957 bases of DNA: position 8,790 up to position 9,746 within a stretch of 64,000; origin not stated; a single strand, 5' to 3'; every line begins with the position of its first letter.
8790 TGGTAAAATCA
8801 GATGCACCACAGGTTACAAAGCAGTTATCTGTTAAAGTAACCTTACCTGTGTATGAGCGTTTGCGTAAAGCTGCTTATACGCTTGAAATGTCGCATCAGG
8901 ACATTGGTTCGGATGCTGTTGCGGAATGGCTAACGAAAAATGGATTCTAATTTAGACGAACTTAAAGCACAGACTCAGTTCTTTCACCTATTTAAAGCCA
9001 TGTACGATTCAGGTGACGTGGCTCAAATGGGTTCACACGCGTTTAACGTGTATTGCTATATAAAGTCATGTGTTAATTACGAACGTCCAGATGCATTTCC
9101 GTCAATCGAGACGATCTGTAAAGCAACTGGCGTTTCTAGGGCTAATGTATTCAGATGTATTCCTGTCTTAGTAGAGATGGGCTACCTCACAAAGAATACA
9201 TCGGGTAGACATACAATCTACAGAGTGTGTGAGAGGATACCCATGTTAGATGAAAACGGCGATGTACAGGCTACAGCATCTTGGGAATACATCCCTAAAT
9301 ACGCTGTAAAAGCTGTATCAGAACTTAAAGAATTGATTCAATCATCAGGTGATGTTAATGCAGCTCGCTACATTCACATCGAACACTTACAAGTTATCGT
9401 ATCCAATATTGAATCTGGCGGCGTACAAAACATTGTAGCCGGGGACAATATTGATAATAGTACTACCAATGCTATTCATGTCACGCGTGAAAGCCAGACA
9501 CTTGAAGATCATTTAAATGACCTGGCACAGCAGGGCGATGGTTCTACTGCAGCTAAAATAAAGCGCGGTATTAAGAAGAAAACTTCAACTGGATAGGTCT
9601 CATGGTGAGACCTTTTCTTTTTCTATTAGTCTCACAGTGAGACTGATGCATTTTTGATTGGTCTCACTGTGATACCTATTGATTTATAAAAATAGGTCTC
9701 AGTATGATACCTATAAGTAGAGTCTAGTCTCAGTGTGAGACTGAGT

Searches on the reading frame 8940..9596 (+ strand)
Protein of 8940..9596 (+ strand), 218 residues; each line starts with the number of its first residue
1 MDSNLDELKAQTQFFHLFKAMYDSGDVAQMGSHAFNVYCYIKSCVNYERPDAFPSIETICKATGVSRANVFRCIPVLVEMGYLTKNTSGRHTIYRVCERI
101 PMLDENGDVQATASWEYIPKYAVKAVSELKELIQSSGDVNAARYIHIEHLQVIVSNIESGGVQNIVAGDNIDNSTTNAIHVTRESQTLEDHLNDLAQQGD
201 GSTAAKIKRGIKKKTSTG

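Call 7: search_protein_families(library=pfam, proteins=[window:8940-9596:+], max_evalue=0.01)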
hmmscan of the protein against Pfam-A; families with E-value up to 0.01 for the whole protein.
window:8940-9596:+ (218 aa): 4 families
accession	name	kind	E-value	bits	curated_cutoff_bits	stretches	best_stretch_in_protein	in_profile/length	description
PF13730.12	HTH_36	-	4.2e-10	39.7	25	1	33-83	6-55/55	Helix-turn-helix domain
PF09339.16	HTH_IclR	-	9.1e-05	22.6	22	1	55-85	20-50/52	IclR helix-turn-helix domain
PF12802.13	MarR_2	-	0.00083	19.9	27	1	50-90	18-57/61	MarR family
PF13463.12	HTH_27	-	0.0086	16.8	22.2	0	55-97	20-65/68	Winged helix DNA-binding domain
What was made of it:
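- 8940..9596 (+): rep: 218-aa winged-helix (HTH_36) protein, putative replication initiator. Pfam HTH_36, 4e-10 (call 7).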

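Call 8: search_protein_families(library=phrogs, proteins=[window:8940-9596:+], max_evalue=0.01)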
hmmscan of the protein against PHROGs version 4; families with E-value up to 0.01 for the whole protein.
window:8940-9596:+ (218 aa): 14 families
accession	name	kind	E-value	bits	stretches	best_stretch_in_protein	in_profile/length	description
phrog_28562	-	unknown function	4.6e-46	158.4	1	12-175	17-179/248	-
phrog_8102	-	DNA, RNA and nucleotide metabolism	1.1e-10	42.1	1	21-94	23-104/337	replication initiation protein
phrog_270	-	DNA, RNA and nucleotide metabolism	1.2e-06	29.2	1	14-95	32-114/383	replication initiation protein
phrog_678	-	DNA, RNA and nucleotide metabolism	2.1e-06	28.6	1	28-102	46-136/346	replication initiation O-like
phrog_186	-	DNA, RNA and nucleotide metabolism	1.9e-05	25.5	1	12-111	20-103/308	DnaD-like helicase loader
phrog_7882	-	DNA, RNA and nucleotide metabolism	5.1e-05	23.9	1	9-90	12-103/314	DnaD-like helicase loader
phrog_12720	-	DNA, RNA and nucleotide metabolism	0.00024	22.1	1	12-81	9-77/117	DNA binding protein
phrog_391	-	DNA, RNA and nucleotide metabolism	0.0007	20.3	1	52-97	36-89/298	replication initiation O-like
phrog_3502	-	unknown function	0.00074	20.6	1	53-97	70-115/131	-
phrog_10724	-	unknown function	0.00098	19.6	1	48-110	26-87/253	-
phrog_8540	-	DNA, RNA and nucleotide metabolism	0.0035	18.6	1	51-87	35-71/196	replication initiation O-like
phrog_1032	-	DNA, RNA and nucleotide metabolism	0.0049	17.9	1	52-86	36-70/281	replication initiation protein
phrog_428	-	DNA, RNA and nucleotide metabolism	0.0049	17.1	1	53-177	127-219/455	replication initiation protein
phrog_22534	-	unknown function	0.007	17.3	0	16-90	10-81/111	-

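Call 10: search_dna_similar(query=window:8940-9596:+, collection=phages, mode=protein, max_rows=25)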
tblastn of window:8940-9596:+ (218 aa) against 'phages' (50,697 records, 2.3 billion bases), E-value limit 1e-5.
Records with a match: 1; places in all: 1; records where one place covers at least 80% of the query: 0.
Best place of each record, by identity: <60% 1.
By first word of the organism name: Acinetobacter 1.
By host as written in the record: Acinetobacter baumannii 1.
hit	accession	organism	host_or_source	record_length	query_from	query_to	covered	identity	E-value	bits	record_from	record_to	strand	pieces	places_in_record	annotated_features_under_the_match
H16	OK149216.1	Acinetobacter phage vB_IME_Ab2712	Acinetobacter baumannii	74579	15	172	72%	45.6%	4e-42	156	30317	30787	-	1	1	record has no annotation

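Call 11: get_annotated_region(hit=H16, flank=4000)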
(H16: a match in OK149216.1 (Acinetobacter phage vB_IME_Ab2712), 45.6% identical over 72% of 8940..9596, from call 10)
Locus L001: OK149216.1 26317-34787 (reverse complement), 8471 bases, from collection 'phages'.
description: UNVERIFIED: Acinetobacter phage vB_IME_Ab2712, complete genome.
organism: Acinetobacter phage vB_IME_Ab2712 (NCBI taxid 2878084)
taxonomy: Viruses; Duplodnaviria; Heunggongvirae; Uroviricota; Caudoviricetes; Schitoviridae
host: Acinetobacter baumannii; source: hospital sewage; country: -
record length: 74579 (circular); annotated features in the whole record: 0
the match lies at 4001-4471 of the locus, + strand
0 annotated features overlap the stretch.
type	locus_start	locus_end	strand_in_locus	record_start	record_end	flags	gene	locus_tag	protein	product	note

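Call 18: find_related_loci(query=window:8940-9596:+, collection=viral_contigs, flank=4000)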
Query window:8940-9596:+ (218 aa) in viral_contigs; peptide patterns used: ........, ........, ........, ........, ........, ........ (x = any residue, [..] = any of these).
8 stretches matched a pattern, but none encodes a relative of the query by tblastn (E <= 1e-3).
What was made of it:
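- Tried and rejected: A single-protein scan of viral contigs found nothing (call 18).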

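Call 19: find_homologous_proteins(query=window:8940-9596:+)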
Query window:8940-9596:+ (218 aa): 7 proteins with E <= 0.001 among 84 candidates.
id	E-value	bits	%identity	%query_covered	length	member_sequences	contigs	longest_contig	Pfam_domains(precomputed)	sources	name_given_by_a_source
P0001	8.1e-86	304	66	95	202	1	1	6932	PF13730.13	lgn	-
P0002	1.0e-63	232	53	91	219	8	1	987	PF13730.13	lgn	-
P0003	6.5e-62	226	59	74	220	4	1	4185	PF13730.13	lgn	-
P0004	7.6e-62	226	52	88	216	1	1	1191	PF13730.13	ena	-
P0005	9.2e-62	226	56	80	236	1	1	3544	PF13730.13,PF09339.17,PF00392.28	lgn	-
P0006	9.6e-60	219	56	78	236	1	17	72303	PF13730.13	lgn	-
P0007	1.8e-32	130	45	67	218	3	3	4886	PF13730.13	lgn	-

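Call 20: find_encoding_contigs(protein=P0006, flank=5000, max_places=4)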
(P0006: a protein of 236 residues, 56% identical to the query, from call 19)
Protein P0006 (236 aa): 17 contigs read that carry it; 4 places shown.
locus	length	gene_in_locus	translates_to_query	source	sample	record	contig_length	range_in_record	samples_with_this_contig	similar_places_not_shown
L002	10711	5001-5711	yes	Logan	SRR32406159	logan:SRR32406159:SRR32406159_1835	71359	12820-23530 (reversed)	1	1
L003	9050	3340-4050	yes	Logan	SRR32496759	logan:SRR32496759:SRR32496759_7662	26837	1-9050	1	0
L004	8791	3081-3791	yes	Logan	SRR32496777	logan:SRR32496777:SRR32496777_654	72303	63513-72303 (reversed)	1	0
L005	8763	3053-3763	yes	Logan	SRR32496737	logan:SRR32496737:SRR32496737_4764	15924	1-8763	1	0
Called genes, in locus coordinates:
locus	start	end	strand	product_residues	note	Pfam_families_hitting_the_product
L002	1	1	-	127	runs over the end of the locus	-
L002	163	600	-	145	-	-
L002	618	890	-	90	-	-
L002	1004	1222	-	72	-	-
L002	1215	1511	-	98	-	-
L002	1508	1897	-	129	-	-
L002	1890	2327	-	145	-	PF01381:HTH_3 (weak), PF13443:HTH_26 (weak), PF21531:Rv2175c_wHTH (weak)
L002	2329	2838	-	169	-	-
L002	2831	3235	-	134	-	-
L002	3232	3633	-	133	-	PF11753:DUF3310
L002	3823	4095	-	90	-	-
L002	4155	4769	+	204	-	PF00142:Fer4_NifH (faint), PF01656:CbiA, PF02374:ArsA_ATPase (weak), PF06564:CBP_BcsQ (faint), PF07015:VirC1, PF09140:MipZ (weak), PF10609:ParA, PF13614:AAA_31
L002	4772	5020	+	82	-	-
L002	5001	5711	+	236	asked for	PF13730:HTH_36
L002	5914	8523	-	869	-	PF01612:DNA_pol_A_exo1, PF00476:DNA_pol_A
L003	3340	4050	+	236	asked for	PF13730:HTH_36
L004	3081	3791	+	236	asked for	PF13730:HTH_36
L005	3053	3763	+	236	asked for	PF13730:HTH_36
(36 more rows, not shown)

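Call 21: find_encoding_contigs(protein=P0001, flank=5000, max_places=3)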
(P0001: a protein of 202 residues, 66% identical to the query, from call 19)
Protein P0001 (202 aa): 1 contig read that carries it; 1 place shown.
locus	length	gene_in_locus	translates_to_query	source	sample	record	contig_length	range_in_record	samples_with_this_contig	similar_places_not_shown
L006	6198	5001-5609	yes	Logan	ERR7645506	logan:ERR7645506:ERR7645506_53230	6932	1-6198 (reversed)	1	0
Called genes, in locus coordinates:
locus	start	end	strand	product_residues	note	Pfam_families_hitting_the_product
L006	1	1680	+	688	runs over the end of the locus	-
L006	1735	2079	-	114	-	-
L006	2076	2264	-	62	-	PF02954:HTH_8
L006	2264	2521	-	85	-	-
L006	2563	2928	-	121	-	-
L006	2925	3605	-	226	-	-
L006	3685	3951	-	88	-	-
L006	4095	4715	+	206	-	PF01656:CbiA, PF02374:ArsA_ATPase (weak), PF06564:CBP_BcsQ (faint), PF07015:VirC1, PF09140:MipZ (weak), PF10609:ParA, PF13614:AAA_31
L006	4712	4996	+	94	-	-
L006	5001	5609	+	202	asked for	PF13730:HTH_36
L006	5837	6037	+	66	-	-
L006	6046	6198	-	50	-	?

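Call 30: find_encoding_contigs(protein=P0003, flank=3000, max_places=2)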
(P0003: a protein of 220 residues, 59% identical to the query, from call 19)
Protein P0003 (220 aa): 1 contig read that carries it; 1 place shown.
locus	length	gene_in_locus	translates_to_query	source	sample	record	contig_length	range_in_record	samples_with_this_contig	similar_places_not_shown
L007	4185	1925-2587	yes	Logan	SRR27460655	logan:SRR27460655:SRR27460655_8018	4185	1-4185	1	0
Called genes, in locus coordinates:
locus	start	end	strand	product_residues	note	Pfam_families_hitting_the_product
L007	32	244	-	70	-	-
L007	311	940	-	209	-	-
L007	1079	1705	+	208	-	PF00448:SRP54 (faint), PF01656:CbiA, PF02374:ArsA_ATPase (faint), PF06564:CBP_BcsQ (faint), PF07015:VirC1, PF09140:MipZ (weak), PF10609:ParA, PF13614:AAA_31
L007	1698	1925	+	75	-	-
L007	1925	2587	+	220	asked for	PF13730:HTH_36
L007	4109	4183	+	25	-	?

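Call 31: find_encoding_contigs(protein=P0005, flank=3000, max_places=2)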
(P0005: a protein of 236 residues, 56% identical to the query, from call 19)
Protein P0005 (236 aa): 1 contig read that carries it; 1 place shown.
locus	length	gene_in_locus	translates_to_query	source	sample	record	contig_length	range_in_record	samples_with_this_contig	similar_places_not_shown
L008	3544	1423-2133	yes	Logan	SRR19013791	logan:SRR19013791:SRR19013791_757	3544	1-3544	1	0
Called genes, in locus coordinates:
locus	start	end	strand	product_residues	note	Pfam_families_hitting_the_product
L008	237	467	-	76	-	-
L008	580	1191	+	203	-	PF01656:CbiA, PF02374:ArsA_ATPase (weak), PF06564:CBP_BcsQ (faint), PF07015:VirC1, PF09140:MipZ (weak), PF10609:ParA, PF13614:AAA_31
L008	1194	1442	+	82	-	-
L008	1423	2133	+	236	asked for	PF13730:HTH_36, PF00392:GntR (weak), PF09339:HTH_IclR (faint)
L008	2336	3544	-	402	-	?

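Call 32: find_encoding_contigs(protein=P0007, flank=3000, max_places=3)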
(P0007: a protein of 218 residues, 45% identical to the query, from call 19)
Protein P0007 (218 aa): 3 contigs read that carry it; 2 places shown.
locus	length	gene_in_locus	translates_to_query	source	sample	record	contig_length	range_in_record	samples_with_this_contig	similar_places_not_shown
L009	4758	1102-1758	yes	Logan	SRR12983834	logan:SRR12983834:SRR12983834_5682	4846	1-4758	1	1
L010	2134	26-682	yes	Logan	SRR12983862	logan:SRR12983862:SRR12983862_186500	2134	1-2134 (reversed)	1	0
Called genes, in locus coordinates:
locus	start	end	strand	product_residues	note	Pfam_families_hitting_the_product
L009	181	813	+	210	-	PF01656:CbiA, PF07015:VirC1 (weak), PF10609:ParA (faint), PF13614:AAA_31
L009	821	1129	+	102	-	-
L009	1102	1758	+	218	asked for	PF13730:HTH_36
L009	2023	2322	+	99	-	-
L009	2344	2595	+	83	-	-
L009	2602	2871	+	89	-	-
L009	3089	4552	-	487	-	-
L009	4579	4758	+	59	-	-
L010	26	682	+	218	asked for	PF13730:HTH_36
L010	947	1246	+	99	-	-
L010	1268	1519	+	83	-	-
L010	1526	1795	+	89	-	-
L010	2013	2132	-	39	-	?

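Call 34: search_dna_similar(query=window:8940-9596:+, collection=plasmids, mode=protein, max_evalue=0.001, max_rows=20)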
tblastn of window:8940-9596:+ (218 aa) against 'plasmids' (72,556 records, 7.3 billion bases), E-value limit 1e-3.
Records with a match: 4; places in all: 4; records where one place covers at least 80% of the query: 0.
Best place of each record, by identity: <60% 4.
By first word of the organism name: Acinetobacter 1; Polaromonas 1; Sphingobium 1; Bacillus 1.
By predicted mobility (MOB-suite, as given by PLSDB): non-mobilizable 3; mobilizable 1.
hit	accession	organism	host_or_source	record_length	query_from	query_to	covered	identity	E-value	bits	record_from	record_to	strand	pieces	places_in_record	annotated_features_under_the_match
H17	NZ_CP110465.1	Acinetobacter baumannii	Homo sapiens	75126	15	172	72%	45.6%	1e-41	156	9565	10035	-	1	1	helix-turn-helix domain-containing protein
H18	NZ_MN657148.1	Polaromonas sp.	-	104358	6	167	74%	30.8%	7e-15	80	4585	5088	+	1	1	helix-turn-helix domain-containing protein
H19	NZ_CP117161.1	Sphingobium sp. AntQ-1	Genomic DNA,PAH-contaminated soil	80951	27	194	77%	26.9%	1e-5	53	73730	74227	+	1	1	helix-turn-helix domain-containing protein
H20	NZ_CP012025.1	Bacillus smithii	-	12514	26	149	57%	22.6%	5e-4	48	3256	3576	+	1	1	helix-turn-helix domain-containing protein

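Call 36: get_annotated_region(hit=H17, flank=6000)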
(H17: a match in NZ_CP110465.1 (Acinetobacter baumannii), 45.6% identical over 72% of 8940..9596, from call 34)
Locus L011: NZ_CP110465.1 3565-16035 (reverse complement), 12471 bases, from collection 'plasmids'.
description: Acinetobacter baumannii strain RBH2 plasmid pRBH2-3, complete sequence
organism: Acinetobacter baumannii (NCBI taxid 470)
taxonomy: Bacteria; Pseudomonadota; Gammaproteobacteria; Moraxellales; Moraxellaceae; Acinetobacter; Acinetobacter baumannii
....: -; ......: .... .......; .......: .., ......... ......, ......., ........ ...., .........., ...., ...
typing (MOB-suite, as given by PLSDB): non-mobilizable
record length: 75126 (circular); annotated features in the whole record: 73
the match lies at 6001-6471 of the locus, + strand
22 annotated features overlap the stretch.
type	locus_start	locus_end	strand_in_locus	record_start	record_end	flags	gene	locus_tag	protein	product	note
CDS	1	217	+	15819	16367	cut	-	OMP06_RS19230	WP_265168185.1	DUF4376 domain-containing protein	-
CDS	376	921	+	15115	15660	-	-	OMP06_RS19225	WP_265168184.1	Ltp family lipoprotein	-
CDS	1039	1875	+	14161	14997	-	-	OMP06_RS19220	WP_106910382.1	hypothetical protein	-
CDS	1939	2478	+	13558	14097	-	-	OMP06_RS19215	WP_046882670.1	N-acetylmuramoyl-L-alanine amidase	-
CDS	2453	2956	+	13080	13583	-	-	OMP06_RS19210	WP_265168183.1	hypothetical protein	-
CDS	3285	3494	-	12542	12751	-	-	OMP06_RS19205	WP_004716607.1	hypothetical protein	-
CDS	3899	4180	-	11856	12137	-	-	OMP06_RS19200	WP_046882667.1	hypothetical protein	-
CDS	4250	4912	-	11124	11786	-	-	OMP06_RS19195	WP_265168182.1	hypothetical protein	-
CDS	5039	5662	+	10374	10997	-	-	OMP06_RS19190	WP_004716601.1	ParA family protein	-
CDS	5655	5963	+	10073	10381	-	-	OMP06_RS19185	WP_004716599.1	hypothetical protein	-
CDS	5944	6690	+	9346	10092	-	-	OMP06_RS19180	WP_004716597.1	helix-turn-helix domain-containing protein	-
CDS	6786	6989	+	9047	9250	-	-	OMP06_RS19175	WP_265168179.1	hypothetical protein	-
CDS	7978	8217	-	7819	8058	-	-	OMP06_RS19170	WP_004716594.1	hypothetical protein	-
CDS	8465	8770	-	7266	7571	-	-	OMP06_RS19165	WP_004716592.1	hypothetical protein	-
CDS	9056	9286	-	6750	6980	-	-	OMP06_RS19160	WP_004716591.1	hypothetical protein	-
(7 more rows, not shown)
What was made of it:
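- On Phage-plasmids: Ab2712 was deposited as a phage from sewage and pRBH2-3 as a plasmid of a clinical isolate (calls 11, 36).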

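Call 37: get_annotated_region(hit=H18, flank=4000)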
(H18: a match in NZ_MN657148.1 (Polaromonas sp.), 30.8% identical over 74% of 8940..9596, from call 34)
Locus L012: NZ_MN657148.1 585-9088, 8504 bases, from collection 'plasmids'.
description: Polaromonas sp. strain ANT_J29B plasmid pA29BJ2, complete sequence
organism: Polaromonas sp. (NCBI taxid 1869339)
taxonomy: Bacteria; Pseudomonadota; Betaproteobacteria; Burkholderiales; Comamonadaceae; Polaromonas; Polaromonas sp.
host: -; source: -; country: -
typing (MOB-suite, as given by PLSDB): non-mobilizable
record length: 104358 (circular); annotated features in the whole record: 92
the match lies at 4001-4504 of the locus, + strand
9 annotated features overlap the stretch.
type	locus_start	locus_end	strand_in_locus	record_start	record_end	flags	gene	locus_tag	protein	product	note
CDS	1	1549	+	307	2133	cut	-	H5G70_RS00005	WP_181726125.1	tyrosine-type recombinase/integrase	GO:0015074 - DNA integration [Evidence IEA]; GO:0006310 - DNA recombination [Evidence IEA]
CDS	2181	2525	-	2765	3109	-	-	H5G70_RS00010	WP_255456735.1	transposase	-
CDS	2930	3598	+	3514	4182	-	-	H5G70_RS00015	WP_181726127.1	AAA family ATPase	-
CDS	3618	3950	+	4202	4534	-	-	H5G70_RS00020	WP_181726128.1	hypothetical protein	-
CDS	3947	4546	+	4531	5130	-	-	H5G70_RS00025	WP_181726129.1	helix-turn-helix domain-containing protein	-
CDS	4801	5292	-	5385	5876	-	-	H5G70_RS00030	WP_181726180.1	hypothetical protein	-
CDS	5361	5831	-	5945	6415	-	-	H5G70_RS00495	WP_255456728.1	hypothetical protein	-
CDS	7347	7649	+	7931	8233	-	-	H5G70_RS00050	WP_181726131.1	metalloregulator ArsR/SmtB family transcription factor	GO:0006355 - regulation of DNA-templated transcription [Evidence IEA]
CDS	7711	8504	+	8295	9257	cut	-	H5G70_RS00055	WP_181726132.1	zinc-dependent alcohol dehydrogenase family protein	-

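Call 50: find_related_loci(query=A1, collection=genome_contigs, flank=3000)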
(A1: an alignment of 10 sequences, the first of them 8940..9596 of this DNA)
Query A1 (218 aa) in genome_contigs; peptide patterns used: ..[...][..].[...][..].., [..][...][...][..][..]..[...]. (x = any residue, [..] = any of these).
350 stretches matched a pattern; 15 encode a relative of the query (tblastn E <= 1e-3); 15 distinct loci.
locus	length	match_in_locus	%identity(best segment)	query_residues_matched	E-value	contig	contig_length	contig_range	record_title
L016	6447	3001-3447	45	8-157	5e-40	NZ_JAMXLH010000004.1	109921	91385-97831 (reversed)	MAG: Paraburkholderia sp. isolate Bin.013_Forest k127_10105570, whole genome shotgun sequence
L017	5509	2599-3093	39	9-178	3e-36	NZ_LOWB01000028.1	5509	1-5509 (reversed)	Burkholderia sp. TSV86 TSV86_124, whole genome shotgun sequence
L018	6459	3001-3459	42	8-163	6e-36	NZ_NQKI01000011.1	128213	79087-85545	Pseudomonas lundensis strain L1802 Pseudomonas_lundensis_L1802_Contig11, whole genome shotgun sequence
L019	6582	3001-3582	32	1-207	4e-34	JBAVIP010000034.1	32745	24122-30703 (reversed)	MAG: Methylotenera sp. isolate MFD04666_ilm_asm_bin16 k127_160614, whole genome shotgun sequence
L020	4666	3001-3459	42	8-163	5e-34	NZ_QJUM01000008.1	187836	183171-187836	Phytopseudomonas dryadis strain P26B NODE_8_length_187836_cov_72.119248, whole genome shotgun sequence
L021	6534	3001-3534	38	8-193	6e-34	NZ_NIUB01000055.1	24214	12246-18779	Pseudomonas oleovorans subsp. oleovorans strain DSM 1045 PSOLE_contig000055, whole genome shotgun sequence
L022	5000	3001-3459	37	8-161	7e-34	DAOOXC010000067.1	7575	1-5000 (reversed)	MAG TPA_asm: Methylotenera sp. isolate AMR_MDS_3599 NODE_10955_length_7575_cov_8.429654, whole genome shotgun sequence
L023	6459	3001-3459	41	8-163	3e-33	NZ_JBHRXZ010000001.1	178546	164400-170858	Stutzerimonas tarimensis strain KCTC 42447 velvet_auto_83_1, whole genome shotgun sequence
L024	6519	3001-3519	36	1-177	5e-33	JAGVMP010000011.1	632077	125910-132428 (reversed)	MAG: Proteobacteria bacterium isolate SW_1 c_000000110452, whole genome shotgun sequence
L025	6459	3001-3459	38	8-163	1e-32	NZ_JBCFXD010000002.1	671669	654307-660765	Stutzerimonas chloritidismutans strain 03GJ23 NODE_2_length_671669_cov_87.315643, whole genome shotgun sequence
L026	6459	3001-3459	38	8-163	1e-32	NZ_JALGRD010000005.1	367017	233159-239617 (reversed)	Stutzerimonas marianensis strain PS1 Scaffold5, whole genome shotgun sequence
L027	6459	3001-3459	38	8-163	1e-32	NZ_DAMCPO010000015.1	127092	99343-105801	MAG: Stutzerimonas kunmingensis isolate CTOTU49958 NODE_27_length_127092_cov_7.267938, whole genome shotgun sequence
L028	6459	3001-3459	38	8-163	2e-32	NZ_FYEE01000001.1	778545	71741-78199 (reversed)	Pseudomonas sp. Irchel 3E20 isolate Pseudomonas sp. Irchel 3E20, whole genome shotgun sequence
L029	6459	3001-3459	38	8-163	4e-32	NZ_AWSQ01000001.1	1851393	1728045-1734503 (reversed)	Pseudomonas taeanensis MS-3 contig_01, whole genome shotgun sequence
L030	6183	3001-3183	52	8-68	2e-16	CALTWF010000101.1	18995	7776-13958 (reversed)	MAG: uncultured Pseudomonas sp. isolate uEmFDPIeaY_bin.24.MAG genome assembly, contig: NODE_1677_length_18995_cov_51.413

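Call 52: predict_structure(alignment_id=A2)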
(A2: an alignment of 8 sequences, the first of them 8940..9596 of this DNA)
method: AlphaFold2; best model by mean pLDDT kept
length: 218 residues; sequences in the alignment: 8
mean_pLDDT: 58.0   pTM: 0.47
mean pLDDT of the five models: 58.0, 56.9, 55.0, 54.9, 41.1
residues with pLDDT >= 90: 13; 70-90: 51; 50-70: 75; < 50: 79
segments of 3 or more residues with pLDDT < 50: 1-13, 119-122, 136-187, 213-218
pLDDT, mean of each block of 10 residues (from residue 1): 37 50 68 83 68 84 91 88 83 75 60 56 50 48 40 39 27 24 39 58 61 45
secondary structure, 60 per line:
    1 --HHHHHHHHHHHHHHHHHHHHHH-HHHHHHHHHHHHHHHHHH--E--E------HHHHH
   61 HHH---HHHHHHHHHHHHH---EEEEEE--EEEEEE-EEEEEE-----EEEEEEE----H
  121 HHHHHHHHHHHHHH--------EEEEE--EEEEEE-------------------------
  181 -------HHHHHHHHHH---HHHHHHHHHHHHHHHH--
elements in order: H3-24 H26-43 H56-63 H67-79 E83-88 E91-96 E98-103 E109-115 H120-134 E143-147 E150-155 H188-197 H201-216

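Call 56: search_protein_families(library=pfam, proteins=[L029:1065-2279:+, L029:2263-2628:+, L029:2748-2987:+, L019:3-689:+, L019:696-1718:+, L019:1727-2254:+, L019:2312-2641:+, L019:2644-2955:+, L019:3934-6351:+, L012:3618-3950:+], max_evalue=0.001)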
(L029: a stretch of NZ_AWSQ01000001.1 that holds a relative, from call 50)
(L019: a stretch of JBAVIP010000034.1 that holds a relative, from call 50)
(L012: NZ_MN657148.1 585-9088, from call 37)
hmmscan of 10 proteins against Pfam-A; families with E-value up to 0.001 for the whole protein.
L029:1065-2279:+ (404 aa): 3 families
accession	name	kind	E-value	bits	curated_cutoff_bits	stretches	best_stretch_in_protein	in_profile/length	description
PF13356.12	Arm-DNA-bind_3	-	1.3e-25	89.7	27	1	6-89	1-81/83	Arm DNA-binding domain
PF22022.2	Phage_int_M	-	3.9e-24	85.1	27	1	103-190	1-88/96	Phage integrase central domain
PF00589.27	Phage_integrase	-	1.4e-11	44.9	27.1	1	211-379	3-165/172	Phage integrase family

L029:2263-2628:+ (121 aa): 0 families

L029:2748-2987:+ (79 aa): 1 family
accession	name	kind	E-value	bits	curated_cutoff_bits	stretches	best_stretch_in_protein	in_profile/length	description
PF05930.18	Phage_AlpA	-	2.3e-14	53.5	21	1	14-64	2-51/51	Prophage CP4-57 regulatory protein (AlpA)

L019:3-689:+ (228 aa): 1 family
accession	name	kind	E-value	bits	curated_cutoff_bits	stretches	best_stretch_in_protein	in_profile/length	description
PF13614.12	AAA_31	-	5.2e-11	43.2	27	1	15-98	94-176/177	AAA domain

L019:696-1718:+ (340 aa): 3 families
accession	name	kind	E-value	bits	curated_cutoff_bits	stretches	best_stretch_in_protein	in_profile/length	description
PF02195.25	ParB_N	-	4.6e-18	65.5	26.3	1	40-115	4-79/95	ParB N-terminal domain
PF06613.17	KorB_C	-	4.3e-10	39.8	25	1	278-335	2-58/59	KorB C-terminal beta-barrel domain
PF08535.16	KorB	-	2.1e-07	31.2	22.3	1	154-216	6-68/89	KorB domain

L019:1727-2254:+ (175 aa): 1 family
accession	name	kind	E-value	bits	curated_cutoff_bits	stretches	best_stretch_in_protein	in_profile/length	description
PF01464.25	SLT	-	3.5e-10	39.9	21.3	1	7-140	5-109/117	Transglycosylase SLT domain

L019:2312-2641:+ (109 aa): 1 family
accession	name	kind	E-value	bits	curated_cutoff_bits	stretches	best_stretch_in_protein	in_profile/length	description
PF04956.18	TrbC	-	3.7e-11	43.5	27.9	1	22-103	11-95/98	TrbC/VIRB2 pilin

L019:2644-2955:+ (103 aa): 1 family
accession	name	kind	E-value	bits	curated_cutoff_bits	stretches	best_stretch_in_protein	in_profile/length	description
PF05101.18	VirB3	-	6.4e-18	65.3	23.9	1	2-90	2-84/84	Type IV secretory pathway, VirB3-like protein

L019:3934-6351:+ (805 aa): 2 families
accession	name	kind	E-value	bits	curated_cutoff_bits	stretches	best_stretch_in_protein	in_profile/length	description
PF03135.19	CagE_TrbE_VirB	-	1.2e-47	162.9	21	1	177-380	1-204/204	CagE, TrbE, VirB family, component of type IV transporter system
PF19044.6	P-loop_TraG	-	2.5e-10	40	25.8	1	571-704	184-320/413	TraG P-loop domain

L012:3618-3950:+ (110 aa): 0 families
